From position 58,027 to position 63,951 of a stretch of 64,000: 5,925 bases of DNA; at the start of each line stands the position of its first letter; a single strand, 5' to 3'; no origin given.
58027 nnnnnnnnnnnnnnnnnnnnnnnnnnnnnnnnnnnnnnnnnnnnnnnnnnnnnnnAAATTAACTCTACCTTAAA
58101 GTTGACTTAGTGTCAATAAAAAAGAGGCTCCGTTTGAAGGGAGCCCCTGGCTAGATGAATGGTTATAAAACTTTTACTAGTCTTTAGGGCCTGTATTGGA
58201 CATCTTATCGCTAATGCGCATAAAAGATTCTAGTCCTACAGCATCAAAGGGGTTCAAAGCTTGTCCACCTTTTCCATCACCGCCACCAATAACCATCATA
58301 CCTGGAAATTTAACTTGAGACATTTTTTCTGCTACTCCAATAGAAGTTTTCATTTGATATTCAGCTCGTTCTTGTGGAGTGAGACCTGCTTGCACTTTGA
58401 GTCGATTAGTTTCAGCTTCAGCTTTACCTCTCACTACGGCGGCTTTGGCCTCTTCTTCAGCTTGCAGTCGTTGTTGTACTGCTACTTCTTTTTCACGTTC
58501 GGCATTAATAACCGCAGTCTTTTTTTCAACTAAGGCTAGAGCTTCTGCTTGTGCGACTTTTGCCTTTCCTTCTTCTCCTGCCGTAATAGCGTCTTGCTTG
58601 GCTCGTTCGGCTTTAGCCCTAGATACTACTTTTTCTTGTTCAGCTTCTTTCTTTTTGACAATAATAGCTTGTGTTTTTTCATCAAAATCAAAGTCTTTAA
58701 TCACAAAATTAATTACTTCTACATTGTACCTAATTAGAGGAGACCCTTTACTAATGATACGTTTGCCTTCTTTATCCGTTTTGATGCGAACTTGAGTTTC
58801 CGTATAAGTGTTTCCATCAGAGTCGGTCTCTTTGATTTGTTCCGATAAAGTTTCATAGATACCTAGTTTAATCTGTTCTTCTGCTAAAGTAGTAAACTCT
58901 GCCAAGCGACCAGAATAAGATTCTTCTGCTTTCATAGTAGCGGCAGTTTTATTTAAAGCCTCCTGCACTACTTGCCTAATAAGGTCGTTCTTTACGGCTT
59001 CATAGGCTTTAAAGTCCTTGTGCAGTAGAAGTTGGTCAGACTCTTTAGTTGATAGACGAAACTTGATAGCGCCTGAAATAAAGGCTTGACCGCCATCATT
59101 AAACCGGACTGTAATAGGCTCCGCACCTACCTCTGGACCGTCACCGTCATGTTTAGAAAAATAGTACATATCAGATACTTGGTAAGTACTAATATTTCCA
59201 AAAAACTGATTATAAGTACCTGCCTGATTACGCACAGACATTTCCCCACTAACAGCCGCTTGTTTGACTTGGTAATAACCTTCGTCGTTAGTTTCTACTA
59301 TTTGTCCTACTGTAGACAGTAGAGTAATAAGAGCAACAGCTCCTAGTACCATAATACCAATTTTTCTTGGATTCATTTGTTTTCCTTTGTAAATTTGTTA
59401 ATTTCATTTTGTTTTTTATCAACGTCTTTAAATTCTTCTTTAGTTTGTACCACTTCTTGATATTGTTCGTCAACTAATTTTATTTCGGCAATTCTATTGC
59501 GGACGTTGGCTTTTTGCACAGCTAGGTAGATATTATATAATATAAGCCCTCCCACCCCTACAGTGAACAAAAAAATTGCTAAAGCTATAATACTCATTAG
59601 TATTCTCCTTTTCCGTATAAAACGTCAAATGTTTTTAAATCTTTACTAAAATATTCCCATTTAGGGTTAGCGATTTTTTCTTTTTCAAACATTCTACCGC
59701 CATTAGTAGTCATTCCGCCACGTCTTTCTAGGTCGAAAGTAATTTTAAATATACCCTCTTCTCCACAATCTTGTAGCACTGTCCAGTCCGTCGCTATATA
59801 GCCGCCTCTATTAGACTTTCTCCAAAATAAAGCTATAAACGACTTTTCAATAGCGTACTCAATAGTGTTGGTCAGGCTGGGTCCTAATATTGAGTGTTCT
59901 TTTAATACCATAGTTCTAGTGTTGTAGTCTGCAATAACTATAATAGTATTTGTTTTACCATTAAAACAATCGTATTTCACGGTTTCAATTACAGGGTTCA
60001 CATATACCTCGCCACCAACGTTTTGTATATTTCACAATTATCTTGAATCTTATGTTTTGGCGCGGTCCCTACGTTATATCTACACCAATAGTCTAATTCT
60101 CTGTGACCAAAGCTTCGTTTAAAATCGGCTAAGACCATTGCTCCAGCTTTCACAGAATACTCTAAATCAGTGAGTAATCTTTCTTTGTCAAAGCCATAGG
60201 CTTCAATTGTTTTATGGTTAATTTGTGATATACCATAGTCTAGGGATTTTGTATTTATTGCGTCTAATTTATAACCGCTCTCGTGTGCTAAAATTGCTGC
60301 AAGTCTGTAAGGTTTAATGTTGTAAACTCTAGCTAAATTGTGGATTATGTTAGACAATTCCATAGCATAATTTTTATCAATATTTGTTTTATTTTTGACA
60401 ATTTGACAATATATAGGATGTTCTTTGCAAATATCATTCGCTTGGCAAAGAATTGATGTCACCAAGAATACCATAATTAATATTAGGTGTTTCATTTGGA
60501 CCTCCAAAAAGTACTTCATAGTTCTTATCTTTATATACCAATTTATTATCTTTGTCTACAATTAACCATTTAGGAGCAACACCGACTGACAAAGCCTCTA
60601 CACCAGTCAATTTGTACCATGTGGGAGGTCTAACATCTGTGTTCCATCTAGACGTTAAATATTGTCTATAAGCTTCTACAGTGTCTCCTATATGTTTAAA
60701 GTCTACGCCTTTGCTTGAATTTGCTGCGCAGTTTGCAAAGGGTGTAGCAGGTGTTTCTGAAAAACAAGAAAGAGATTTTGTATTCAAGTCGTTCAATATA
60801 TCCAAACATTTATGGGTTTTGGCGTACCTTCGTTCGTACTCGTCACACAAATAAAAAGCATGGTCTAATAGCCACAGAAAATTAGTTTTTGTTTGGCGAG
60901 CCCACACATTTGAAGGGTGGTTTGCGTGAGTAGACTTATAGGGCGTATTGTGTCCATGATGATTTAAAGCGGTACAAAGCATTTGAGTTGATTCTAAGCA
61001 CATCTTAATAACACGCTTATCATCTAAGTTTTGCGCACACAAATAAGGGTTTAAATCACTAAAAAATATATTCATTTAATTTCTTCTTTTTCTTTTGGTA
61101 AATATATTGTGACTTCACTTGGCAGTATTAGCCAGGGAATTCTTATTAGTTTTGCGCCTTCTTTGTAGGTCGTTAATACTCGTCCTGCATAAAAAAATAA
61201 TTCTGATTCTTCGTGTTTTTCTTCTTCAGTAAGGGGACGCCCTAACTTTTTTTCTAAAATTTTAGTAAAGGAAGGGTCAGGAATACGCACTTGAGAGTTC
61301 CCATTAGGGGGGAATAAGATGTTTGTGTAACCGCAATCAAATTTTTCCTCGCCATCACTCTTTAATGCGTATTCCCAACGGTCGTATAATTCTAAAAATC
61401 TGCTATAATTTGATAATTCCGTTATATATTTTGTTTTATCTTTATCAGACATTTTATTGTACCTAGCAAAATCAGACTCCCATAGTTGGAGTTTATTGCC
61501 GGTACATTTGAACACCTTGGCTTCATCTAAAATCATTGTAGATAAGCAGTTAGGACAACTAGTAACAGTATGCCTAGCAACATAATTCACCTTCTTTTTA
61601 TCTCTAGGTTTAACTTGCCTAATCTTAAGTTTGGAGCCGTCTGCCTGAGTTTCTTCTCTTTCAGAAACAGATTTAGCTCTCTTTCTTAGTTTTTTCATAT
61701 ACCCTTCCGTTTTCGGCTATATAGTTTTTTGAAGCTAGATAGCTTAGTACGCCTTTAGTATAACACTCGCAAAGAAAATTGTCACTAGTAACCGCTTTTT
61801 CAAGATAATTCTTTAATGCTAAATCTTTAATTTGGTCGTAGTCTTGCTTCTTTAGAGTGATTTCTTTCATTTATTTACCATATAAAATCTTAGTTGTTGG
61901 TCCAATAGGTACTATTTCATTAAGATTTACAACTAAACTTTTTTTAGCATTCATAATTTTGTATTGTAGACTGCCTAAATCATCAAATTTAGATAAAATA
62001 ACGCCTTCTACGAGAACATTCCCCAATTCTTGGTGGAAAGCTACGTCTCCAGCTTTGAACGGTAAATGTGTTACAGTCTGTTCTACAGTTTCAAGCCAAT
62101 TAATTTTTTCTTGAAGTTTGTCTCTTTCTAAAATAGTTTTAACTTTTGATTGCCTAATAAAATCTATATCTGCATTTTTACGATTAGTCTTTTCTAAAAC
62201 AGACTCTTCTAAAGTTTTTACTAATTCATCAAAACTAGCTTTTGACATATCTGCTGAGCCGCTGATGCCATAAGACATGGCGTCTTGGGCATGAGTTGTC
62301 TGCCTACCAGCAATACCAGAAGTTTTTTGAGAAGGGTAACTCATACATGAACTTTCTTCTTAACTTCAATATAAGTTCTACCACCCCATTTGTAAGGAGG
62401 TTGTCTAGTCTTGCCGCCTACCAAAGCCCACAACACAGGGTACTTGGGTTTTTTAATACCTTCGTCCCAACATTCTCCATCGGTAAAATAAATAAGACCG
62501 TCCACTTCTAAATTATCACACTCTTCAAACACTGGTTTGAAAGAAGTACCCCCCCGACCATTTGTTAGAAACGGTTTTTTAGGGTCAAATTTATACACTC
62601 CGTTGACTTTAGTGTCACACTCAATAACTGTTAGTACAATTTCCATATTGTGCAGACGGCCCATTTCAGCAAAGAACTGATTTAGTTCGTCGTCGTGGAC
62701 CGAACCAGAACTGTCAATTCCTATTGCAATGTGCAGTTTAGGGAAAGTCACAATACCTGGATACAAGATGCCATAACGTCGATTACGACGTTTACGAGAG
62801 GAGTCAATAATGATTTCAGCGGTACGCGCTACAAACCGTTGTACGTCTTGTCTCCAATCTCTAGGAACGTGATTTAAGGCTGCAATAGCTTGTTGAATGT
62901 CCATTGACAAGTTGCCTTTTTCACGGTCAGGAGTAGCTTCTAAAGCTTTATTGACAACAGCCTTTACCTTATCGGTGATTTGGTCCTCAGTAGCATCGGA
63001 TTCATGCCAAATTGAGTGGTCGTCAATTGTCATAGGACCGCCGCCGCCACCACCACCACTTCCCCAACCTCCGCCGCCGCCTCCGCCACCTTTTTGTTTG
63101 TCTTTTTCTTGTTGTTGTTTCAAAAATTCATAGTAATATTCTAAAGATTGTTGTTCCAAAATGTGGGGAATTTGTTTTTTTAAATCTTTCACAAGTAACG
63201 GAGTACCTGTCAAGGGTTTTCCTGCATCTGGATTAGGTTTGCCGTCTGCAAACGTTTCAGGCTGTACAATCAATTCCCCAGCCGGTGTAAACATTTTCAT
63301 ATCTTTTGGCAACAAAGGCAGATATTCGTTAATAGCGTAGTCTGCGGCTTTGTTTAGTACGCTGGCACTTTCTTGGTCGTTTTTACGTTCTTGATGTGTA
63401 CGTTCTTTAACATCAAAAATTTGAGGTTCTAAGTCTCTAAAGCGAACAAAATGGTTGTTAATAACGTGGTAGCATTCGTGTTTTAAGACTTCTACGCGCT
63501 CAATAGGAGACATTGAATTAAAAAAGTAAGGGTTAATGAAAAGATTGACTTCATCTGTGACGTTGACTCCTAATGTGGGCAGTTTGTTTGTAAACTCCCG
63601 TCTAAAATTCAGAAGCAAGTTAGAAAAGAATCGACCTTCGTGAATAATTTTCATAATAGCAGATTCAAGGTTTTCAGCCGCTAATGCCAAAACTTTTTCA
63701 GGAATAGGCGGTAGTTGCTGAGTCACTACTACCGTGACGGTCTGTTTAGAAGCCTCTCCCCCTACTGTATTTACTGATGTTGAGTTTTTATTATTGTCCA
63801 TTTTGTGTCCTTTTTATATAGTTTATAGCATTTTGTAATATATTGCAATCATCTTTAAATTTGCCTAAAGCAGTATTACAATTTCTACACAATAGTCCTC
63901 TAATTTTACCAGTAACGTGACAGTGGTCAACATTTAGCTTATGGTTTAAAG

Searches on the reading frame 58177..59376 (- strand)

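Call 63: search_protein_families(library=phrogs, proteins=[window:58177-59376:-], max_evalue=0.001)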
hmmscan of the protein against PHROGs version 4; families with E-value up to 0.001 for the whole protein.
window:58177-59376:- (399 aa): 2 families
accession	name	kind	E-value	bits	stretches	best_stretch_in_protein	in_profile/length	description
phrog_11908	-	unknown function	3.7e-52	178.6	1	5-302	6-316/430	-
phrog_200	-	other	1.2e-13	51.9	1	5-288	82-317/379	lipoprotein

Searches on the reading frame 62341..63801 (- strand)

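Call 63: search_protein_families(library=phrogs, proteins=[window:62341-63801:-], max_evalue=0.001)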
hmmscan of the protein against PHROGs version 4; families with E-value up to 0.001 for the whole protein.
window:62341-63801:- (486 aa): 1 family
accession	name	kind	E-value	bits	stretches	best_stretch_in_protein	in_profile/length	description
phrog_1314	-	DNA, RNA and nucleotide metabolism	6.9e-65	220.7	1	41-470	11-384/394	HNH endonuclease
